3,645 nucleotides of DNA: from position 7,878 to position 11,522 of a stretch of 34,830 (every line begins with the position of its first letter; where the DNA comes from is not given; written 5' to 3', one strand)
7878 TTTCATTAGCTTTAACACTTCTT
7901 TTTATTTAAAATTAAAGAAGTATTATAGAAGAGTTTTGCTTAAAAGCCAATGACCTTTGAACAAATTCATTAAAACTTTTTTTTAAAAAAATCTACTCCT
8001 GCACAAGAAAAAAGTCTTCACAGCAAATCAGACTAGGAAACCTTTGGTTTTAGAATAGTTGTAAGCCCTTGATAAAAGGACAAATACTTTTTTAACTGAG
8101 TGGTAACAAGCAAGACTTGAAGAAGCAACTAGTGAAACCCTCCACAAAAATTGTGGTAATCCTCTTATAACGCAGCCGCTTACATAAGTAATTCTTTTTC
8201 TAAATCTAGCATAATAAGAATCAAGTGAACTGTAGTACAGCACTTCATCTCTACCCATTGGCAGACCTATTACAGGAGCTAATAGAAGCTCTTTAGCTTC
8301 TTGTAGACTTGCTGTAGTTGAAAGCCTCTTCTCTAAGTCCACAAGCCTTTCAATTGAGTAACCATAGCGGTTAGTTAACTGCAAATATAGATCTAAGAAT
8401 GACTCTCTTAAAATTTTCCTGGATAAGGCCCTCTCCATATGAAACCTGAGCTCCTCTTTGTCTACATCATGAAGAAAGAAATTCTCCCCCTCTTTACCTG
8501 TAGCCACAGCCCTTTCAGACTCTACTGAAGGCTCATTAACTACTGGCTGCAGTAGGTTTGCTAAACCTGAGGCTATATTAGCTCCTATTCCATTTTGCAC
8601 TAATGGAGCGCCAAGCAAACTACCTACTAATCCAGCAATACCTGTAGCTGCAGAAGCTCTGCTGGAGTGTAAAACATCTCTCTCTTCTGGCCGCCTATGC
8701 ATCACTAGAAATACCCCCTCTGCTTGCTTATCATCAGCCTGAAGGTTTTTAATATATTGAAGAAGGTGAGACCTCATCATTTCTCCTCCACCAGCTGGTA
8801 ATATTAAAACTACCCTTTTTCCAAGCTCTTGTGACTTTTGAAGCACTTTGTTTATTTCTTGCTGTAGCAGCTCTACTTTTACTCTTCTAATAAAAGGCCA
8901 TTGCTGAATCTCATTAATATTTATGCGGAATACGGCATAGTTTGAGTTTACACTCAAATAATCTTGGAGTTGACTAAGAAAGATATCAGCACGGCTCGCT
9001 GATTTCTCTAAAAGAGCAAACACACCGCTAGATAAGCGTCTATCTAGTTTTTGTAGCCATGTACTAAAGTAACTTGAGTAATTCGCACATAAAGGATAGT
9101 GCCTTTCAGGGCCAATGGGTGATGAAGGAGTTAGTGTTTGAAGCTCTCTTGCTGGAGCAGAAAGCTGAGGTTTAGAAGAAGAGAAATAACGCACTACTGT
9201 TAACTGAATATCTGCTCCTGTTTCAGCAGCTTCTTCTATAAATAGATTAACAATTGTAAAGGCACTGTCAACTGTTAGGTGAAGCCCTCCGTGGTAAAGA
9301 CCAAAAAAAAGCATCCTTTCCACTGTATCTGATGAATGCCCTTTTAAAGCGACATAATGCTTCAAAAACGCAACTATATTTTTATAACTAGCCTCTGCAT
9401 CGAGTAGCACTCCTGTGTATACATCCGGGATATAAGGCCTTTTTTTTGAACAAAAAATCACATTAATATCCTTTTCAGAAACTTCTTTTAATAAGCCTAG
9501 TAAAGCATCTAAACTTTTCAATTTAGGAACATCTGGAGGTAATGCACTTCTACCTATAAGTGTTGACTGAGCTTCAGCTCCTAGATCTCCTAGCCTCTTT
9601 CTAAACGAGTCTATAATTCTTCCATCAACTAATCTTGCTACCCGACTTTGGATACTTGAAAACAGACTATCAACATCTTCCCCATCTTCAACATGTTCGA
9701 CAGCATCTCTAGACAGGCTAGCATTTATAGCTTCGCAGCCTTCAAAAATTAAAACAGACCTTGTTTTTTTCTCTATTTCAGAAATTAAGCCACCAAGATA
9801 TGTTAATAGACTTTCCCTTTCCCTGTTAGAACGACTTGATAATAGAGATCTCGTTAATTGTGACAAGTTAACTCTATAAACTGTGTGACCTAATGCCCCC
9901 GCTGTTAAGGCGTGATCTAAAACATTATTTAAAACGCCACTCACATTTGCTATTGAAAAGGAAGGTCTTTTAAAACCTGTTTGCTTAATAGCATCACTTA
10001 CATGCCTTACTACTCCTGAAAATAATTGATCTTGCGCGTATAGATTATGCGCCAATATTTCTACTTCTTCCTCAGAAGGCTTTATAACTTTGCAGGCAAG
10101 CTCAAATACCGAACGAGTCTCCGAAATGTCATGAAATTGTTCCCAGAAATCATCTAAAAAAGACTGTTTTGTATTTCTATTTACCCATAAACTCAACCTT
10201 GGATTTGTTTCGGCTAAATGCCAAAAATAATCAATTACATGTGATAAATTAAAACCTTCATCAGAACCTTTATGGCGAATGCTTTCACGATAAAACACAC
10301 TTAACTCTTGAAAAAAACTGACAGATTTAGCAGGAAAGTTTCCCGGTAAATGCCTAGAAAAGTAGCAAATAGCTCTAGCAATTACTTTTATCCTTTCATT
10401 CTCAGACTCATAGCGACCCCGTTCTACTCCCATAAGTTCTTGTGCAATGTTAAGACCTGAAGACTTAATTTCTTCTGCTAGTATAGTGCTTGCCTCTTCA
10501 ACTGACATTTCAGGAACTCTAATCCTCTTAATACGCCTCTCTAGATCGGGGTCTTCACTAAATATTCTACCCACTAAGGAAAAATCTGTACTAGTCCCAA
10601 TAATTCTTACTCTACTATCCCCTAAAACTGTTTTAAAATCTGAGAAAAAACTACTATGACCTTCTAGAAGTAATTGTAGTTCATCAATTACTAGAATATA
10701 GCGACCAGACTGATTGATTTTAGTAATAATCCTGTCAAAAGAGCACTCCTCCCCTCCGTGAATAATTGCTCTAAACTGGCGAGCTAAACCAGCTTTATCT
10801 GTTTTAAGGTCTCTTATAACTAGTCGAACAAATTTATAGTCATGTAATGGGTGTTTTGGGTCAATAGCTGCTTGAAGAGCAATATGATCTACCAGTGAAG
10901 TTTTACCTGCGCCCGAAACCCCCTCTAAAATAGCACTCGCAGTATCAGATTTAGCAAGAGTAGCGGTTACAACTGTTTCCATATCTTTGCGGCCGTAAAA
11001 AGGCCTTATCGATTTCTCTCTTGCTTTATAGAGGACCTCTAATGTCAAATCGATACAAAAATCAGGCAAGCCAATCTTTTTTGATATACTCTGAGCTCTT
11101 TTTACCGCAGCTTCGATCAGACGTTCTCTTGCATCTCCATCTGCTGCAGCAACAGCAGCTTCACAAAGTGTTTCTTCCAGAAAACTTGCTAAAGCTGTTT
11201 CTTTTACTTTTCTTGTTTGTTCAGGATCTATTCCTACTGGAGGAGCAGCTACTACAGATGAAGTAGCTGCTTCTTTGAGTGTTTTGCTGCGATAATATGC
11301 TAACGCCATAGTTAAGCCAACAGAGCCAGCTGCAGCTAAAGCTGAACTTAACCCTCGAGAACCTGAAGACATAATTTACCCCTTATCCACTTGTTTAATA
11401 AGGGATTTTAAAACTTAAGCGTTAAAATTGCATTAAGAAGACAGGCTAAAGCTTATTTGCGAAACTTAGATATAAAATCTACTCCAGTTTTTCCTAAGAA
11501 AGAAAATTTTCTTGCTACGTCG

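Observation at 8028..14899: Tandem pair of giant, membrane-tethered, single-ring ClpA/B-D1-like AAA+ proteins of unknown function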

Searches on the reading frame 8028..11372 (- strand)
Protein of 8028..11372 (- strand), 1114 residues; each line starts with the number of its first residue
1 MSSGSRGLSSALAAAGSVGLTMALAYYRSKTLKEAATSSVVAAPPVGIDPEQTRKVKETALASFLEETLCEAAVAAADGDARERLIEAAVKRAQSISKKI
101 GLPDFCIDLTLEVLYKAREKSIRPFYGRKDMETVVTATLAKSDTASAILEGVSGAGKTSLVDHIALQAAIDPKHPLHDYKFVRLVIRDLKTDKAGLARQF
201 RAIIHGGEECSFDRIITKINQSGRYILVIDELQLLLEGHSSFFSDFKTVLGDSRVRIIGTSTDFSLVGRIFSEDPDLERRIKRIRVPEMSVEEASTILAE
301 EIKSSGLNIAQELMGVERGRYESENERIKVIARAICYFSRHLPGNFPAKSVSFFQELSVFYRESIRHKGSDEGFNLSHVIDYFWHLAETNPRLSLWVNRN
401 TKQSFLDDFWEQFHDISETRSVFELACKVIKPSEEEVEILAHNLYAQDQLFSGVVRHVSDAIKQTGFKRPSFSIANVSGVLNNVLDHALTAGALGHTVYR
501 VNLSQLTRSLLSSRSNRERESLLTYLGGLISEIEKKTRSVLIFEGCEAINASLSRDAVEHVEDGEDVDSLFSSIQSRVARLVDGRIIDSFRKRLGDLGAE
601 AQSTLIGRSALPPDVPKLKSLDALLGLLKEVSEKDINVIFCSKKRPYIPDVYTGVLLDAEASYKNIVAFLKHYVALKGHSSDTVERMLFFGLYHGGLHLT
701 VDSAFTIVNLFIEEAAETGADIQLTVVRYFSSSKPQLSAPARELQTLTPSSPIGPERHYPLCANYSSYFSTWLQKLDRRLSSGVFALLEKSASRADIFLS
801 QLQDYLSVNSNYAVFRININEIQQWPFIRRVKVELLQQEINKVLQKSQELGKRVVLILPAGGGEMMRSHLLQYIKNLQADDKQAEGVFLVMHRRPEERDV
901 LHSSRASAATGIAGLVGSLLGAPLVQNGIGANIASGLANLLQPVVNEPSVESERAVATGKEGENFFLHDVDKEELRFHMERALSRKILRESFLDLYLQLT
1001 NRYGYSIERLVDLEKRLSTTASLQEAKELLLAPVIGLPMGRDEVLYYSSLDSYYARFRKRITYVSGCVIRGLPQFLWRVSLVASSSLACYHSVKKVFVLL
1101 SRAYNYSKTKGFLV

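Call 3: search_protein_families(library=pfam, proteins=[window:8028-11372:-], max_evalue=1)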
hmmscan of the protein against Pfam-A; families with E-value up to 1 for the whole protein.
window:8028-11372:- (1114 aa): 12 families
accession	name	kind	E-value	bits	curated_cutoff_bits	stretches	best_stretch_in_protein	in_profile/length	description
PF20703.3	nSTAND1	-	2.6e-06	27.8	27.1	1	119-314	10-212/379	Novel STAND NTPase 1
PF13191.12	AAA_16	-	3.7e-05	24.7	32.6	1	125-252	2-161/167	AAA ATPase domain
PF13401.12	AAA_22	-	0.00011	22.9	27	1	145-251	6-109/130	AAA domain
PF05729.18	NACHT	-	0.0016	18.8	26.7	1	148-234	4-92/167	NACHT domain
PF00004.35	AAA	-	0.0018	19.2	21.2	1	148-241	2-87/131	ATPase family associated with various cellular activities (AAA)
PF05621.17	TniB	-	0.0033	17.3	22.4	1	211-289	107-187/189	Bacterial TniB protein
PF07988.17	LMSTEN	-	0.013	15.4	27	1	265-293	12-41/47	LMSTEN motif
PF25201.1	nSTAND6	-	0.027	14.9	27.7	1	126-184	2-52/148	Novel STAND NTPase 6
PF03969.22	AFG1_ATPase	-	0.11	11.9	27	1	147-235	64-138/361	AFG1-like ATPase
PF20720.3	nSTAND3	-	0.14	12.3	27.2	1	146-170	19-43/155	Novel STAND NTPase 3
PF13555.12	AAA_29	-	0.21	11.8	27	1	145-172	22-48/61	P-loop containing region of AAA domain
PF04860.17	Phage_portal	-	0.25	10.9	39.1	1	4-64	126-186/321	Phage portal protein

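Call 4: search_protein_families(library=ncbifam, proteins=[window:8028-11372:-], max_evalue=1)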
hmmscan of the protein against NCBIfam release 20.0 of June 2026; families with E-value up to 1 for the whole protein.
window:8028-11372:- (1114 aa): 7 families
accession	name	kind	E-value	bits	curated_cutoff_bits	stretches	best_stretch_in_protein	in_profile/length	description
TIGR02639.1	ClpA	equivalog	3.7e-12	45.3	993.15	1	83-299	149-358/734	ATP-dependent Clp protease ATP-binding subunit ClpA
TIGR03345.1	VI_ClpV1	equivalog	3.1e-10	39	884.95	1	60-298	133-359/852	type VI secretion system ATPase TssH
NF008263.0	PRK11034.1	equivalog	6.5e-07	27.6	1350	1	112-299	175-359/758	ATP-dependent Clp protease ATP-binding subunit ClpA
TIGR03346.1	chaperone_ClpB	equivalog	4e-05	22.2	1232.1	1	90-298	144-345/853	ATP-dependent chaperone ClpB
NF033607.0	disagg_AAA_ClpG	exception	0.00024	19.1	1900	1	101-298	243-435/932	AAA family protein disaggregase ClpG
NF040713.1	ZapE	equivalog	0.00025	20.4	140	1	145-261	53-155/344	cell division protein ZapE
NF002005.0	PRK00802.1-5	equivalog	0.036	13.8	229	1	1024-1060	171-207/230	DNA-3-methyladenine glycosylase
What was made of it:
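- Checked: NCBIfam ClpA, E 4e-12, 45 bits against a cut-off of 993 (call 4).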

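Call 8: find_homologous_proteins(query=window:8028-11372:-, max_evalue=0.001)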
Query window:8028-11372:- (1114 aa): 7 proteins with E <= 0.001 among 8000 candidates.
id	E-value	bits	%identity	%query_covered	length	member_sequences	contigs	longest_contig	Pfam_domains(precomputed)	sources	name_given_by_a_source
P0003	0.0e+0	2172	100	88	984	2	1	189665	-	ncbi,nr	ncbi:MAG: hypothetical protein L7U87_03345 [Chlamydiales bacterium]|nr:hypothetical protein [Chlamyd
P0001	3.2e-110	388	31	84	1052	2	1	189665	PF00004.36,PF13401.13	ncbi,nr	ncbi:MAG: AAA family ATPase [Chlamydiales bacterium]|nr:AAA family ATPase [Chlamydiales bacterium]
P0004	2.3e-4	38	24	45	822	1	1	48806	PF13173.13,PF02861.26,PF02151.26,PF00004.36,PF13401.13,PF23569.2,PF17871.8,PF13238.13,PF07728.21,PF13191.13,PF01695.24,PF00158.33,PF07724.21,PF05621.18,PF01078.28,PF10431.16,PF20720.4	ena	-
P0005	4.9e-4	37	24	45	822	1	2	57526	PF02861.26,PF02151.26,PF00004.36,PF13401.13,PF23569.2,PF17871.8,PF13238.13,PF07728.21,PF13191.13,PF01695.24,PF00158.33,PF07724.21,PF05621.18,PF01078.28,PF10431.16,PF20720.4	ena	-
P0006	7.7e-4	36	23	45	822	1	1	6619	PF02861.26,PF02151.26,PF00004.36,PF13401.13,PF23569.2,PF17871.8,PF13238.13,PF07728.21,PF13191.13,PF01695.24,PF00158.33,PF07724.21,PF05621.18,PF01078.28,PF10431.16,PF20720.4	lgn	-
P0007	8.1e-4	36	24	45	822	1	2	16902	PF02861.26,PF02151.26,PF00004.36,PF13401.13,PF23569.2,PF17871.8,PF13238.13,PF07728.21,PF13191.13,PF01695.24,PF00158.33,PF07724.21,PF05621.18,PF01078.28,PF10431.16,PF20720.4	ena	-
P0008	9.8e-4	36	24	45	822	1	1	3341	PF13173.13,PF02861.26,PF02151.26,PF00004.36,PF13401.13,PF23569.2,PF17871.8,PF13238.13,PF07728.21,PF13191.13,PF01695.24,PF00158.33,PF07724.21,PF05621.18,PF01078.28,PF10431.16,PF20720.4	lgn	-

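Call 50: search_protein_families(library=padloc, proteins=[window:8031-11372:-], max_evalue=1)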
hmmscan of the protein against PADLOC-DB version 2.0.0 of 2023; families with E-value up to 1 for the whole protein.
window:8031-11372:- (1114 aa): 1 family
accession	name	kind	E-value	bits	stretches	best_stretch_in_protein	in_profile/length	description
PDLC04140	mad8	-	0.0009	16.8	1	147-274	30-101/314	mads_8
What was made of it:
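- PADLOC gives only a weak P-loop-level hit to mad8 (E 9e-4, call 50).
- Tried and rejected: PADLOC gave only a P-loop-level hit to mad8 (call 50).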

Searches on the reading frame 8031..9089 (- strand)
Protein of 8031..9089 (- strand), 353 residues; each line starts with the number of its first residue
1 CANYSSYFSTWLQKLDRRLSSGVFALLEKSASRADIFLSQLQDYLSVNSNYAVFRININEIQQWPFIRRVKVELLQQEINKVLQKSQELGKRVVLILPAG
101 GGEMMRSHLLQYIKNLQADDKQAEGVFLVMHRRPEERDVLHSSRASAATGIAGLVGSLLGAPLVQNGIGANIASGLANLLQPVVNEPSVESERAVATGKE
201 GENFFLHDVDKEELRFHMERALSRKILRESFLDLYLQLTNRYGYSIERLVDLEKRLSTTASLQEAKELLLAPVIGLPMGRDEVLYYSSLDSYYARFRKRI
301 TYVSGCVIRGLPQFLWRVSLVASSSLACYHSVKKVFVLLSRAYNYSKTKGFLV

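Call 39: search_protein_families(library=pfam, max_evalue=10, proteins=[window:8031-9089:-])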
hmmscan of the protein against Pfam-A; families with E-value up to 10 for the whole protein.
seq(353 aa): 0 families

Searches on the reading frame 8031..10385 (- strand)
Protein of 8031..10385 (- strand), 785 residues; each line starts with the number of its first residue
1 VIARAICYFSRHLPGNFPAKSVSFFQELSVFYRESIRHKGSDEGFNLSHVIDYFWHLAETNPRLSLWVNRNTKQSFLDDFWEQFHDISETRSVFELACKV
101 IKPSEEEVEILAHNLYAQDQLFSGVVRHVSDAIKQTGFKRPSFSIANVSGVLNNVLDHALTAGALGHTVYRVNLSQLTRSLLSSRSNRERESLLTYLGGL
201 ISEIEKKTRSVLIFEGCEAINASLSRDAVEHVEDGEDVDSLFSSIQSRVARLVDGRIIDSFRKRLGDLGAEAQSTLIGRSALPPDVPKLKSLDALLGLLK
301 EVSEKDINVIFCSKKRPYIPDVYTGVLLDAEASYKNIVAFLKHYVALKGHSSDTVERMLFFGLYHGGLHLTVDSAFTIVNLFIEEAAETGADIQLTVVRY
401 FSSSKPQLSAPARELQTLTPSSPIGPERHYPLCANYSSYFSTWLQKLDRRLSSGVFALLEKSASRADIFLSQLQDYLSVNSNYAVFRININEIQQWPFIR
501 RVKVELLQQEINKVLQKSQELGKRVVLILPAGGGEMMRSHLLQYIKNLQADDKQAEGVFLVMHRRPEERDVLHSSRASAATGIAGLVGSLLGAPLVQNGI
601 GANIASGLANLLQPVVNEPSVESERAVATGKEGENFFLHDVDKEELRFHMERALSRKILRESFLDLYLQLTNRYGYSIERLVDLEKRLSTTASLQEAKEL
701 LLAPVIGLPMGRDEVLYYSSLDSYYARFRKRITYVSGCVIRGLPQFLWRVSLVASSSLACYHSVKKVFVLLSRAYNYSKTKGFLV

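Call 52: predict_structure(alignment_id=A6)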
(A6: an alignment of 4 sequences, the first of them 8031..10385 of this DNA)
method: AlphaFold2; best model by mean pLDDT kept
length: 785 residues; sequences in the alignment: 4
mean_pLDDT: 55.6   pTM: 0.39
mean pLDDT of the five models: 55.6, 52.8, 49.6, 48.3, 45.0
residues with pLDDT >= 90: 0; 70-90: 218; 50-70: 300; < 50: 267
segments of 3 or more residues with pLDDT < 50: 104-117, 225-286, 403-438, 497-499, 551-555, 566-639, 722-785
pLDDT, mean of each block of 10 residues (from residue 1): 82 83 86 67 70 84 70 73 63 71 42 46 68 62 74 71 67 77 64 74 74 78 38 23 26 24 26 24 41 68 72 72 64 65 72 68 60 70 64 69 43 27 25 40 58 59 58 63 65 51 58 65 68 57 60 53 48 22 25 23 24 23 22 40 58 59 75 68 77 77 74 72 42 28 32 34 41 43 32
secondary structure, 60 per line:
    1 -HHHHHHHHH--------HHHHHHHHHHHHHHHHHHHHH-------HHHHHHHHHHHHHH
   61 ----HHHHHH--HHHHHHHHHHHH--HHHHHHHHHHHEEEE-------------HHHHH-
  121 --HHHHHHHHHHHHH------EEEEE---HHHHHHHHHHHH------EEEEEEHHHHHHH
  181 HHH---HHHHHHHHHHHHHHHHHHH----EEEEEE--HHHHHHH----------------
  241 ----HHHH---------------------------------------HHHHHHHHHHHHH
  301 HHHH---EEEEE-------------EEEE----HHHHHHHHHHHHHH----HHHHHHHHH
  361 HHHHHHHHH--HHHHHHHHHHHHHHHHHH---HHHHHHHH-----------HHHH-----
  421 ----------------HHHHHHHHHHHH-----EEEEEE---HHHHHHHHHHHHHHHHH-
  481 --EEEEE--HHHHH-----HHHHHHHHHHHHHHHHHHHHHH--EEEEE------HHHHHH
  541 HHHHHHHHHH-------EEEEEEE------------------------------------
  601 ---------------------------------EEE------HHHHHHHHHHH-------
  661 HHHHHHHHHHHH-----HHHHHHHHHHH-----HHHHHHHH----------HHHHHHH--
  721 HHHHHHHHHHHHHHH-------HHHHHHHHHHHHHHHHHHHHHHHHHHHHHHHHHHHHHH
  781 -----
elements in order (helices of 4 or more, strands of 3 or more residues): H2-10 H19-39 H47-60 H65-70 H73-84 H87-97 E98-101 H115-119 H123-135 E142-146 H150-161 E168-173 H174-183 H187-205 E210-215 H218-224 H245-248 H288-304 E308-312 E326-329 H334-347 H352-369 H372-389 H393-400 H412-415 H437-448 E454-459 H463-479 E483-487 H490-494 H500-521 E524-528 H535-550 E558-564 E634-636 H643-653 H661-672 H678-688 H694-701 H712-718 H721-735 H743-780
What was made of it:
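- On Tandem AAA+ with degenerate tier (NSF/ATAD2/Pex1-6/p97 type): Model pLDDT is 55.6 (call 52).
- It shows two consecutive beta-alpha-beta cores, each followed by a helical bundle (call 52). The Gly/Ala patch lies in a low-confidence insert inside a folded module (call 52).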

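Call 55: fold_search(model_id=the predicted structure, library=pdb)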
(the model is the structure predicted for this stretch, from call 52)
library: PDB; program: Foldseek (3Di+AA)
matches with E <= 10: 951; with E <= 0.001: 297
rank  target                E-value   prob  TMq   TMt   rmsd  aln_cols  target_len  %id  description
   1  9mpr_A                6.2e-09  1.00  0.20  0.25  27.8       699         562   10  Cryo-EM structure of three VCPIP1 VCPIDs bound to VCP (released 2025-10-15)
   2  7ln4_E                1.7e-08  1.00  0.19  0.20  26.1       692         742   11  Cryo-EM structure of human p97 in complex with Npl4/Ufd1 and polyubiquitinated Ub-Eos (FOM, Class 3) (released 2021-09-15)
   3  9mpq_C                1.8e-08  1.00  0.20  0.21  27.5       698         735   11  Cryo-EM structure of VCP (consensus) (released 2025-10-15)
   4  9mpq_D                2.7e-08  1.00  0.21  0.28  27.5       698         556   11  Cryo-EM structure of VCP (consensus) (released 2025-10-15)
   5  7ln6_F                2.7e-08  1.00  0.18  0.20  28.4       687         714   11  Cryo-EM structure of human p97 in complex with Npl4/Ufd1 and polyubiquitinated Ub-Eos (CHAPSO, Class 2, Open State) (released 2021-09-15)
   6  9mpq_F                3.3e-08  1.00  0.18  0.19  28.0       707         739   11  Cryo-EM structure of VCP (consensus) (released 2025-10-15)
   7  5c18_A                3.4e-08  1.00  0.20  0.21  27.2       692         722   10  p97-delta709-728 in complex with ATP-gamma-S (released 2016-01-13)
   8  7rld_A                3.8e-08  1.00  0.20  0.21  27.3       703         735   10  Cryo-EM structure of human p97-E470D mutant bound to ADP. (released 2021-09-22)
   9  8u9q_A                4.2e-08  1.00  0.19  0.25  27.4       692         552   10  Cdc48-Shp1 unfolding native substrate, Class 6 (released 2024-11-06)
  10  7lmz_A                4.6e-08  1.00  0.17  0.18  27.3       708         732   10  Cryo-EM structure of human p97 in complex with Npl4/Ufd1 and Ub6 (Class 1) (released 2021-09-15)
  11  5c1a_K                5.0e-08  1.00  0.17  0.18  27.2       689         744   12  p97-N750D/R753D/M757D/Q760D in complex with ATP-gamma-S (released 2016-01-13)
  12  9mpr_E                5.3e-08  1.00  0.18  0.23  27.8       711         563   11  Cryo-EM structure of three VCPIP1 VCPIDs bound to VCP (released 2025-10-15)
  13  9mpq_A                6.1e-08  1.00  0.20  0.21  27.4       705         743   11  Cryo-EM structure of VCP (consensus) (released 2025-10-15)
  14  7bp9_A                6.7e-08  1.00  0.18  0.18  28.1       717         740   10  Human AAA+ ATPase VCP mutant - T76E, ADP-bound form (released 2021-03-31)
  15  7lmz_E                7.7e-08  1.00  0.20  0.21  26.0       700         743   10  Cryo-EM structure of human p97 in complex with Npl4/Ufd1 and Ub6 (Class 1) (released 2021-09-15)
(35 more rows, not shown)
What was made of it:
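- On Tandem AAA+ with degenerate tier (NSF/ATAD2/Pex1-6/p97 type): Foldseek E is 6e-9 to p97, AFG2 and 55LCC over about 700 columns, but TM-score is about 0.2 (call 55).
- Closest known: Tandem. Same: The post-lid region of A matches their D1-D2 bodies structurally (E down to 6e-9, about 700 columns, call 55).
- The C-terminal region looks AAA-like rather than like a repeat sensor (call 55).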

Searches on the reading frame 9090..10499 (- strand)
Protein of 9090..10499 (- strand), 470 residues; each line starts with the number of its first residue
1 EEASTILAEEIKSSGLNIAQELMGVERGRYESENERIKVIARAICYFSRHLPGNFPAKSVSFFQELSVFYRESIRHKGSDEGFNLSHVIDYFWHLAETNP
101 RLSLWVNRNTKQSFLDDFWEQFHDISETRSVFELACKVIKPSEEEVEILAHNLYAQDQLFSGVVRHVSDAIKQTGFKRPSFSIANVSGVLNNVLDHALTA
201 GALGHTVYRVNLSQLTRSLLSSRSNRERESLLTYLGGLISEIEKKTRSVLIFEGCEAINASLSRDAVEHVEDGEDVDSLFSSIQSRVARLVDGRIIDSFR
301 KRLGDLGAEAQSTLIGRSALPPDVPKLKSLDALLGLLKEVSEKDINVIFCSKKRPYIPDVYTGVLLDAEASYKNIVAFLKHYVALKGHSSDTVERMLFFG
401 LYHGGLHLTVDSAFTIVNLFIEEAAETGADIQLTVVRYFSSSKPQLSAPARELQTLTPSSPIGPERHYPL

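Call 39: search_protein_families(library=pfam, max_evalue=10, proteins=[window:9090-10499:-])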
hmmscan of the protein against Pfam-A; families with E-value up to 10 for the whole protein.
seq(470 aa): 1 family
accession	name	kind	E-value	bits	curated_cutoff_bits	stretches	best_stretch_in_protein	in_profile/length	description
PF16552.11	OAM_alpha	-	0.077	13.3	29.7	1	159-213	36-90/115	D-ornithine 4,5-aminomutase alpha-subunit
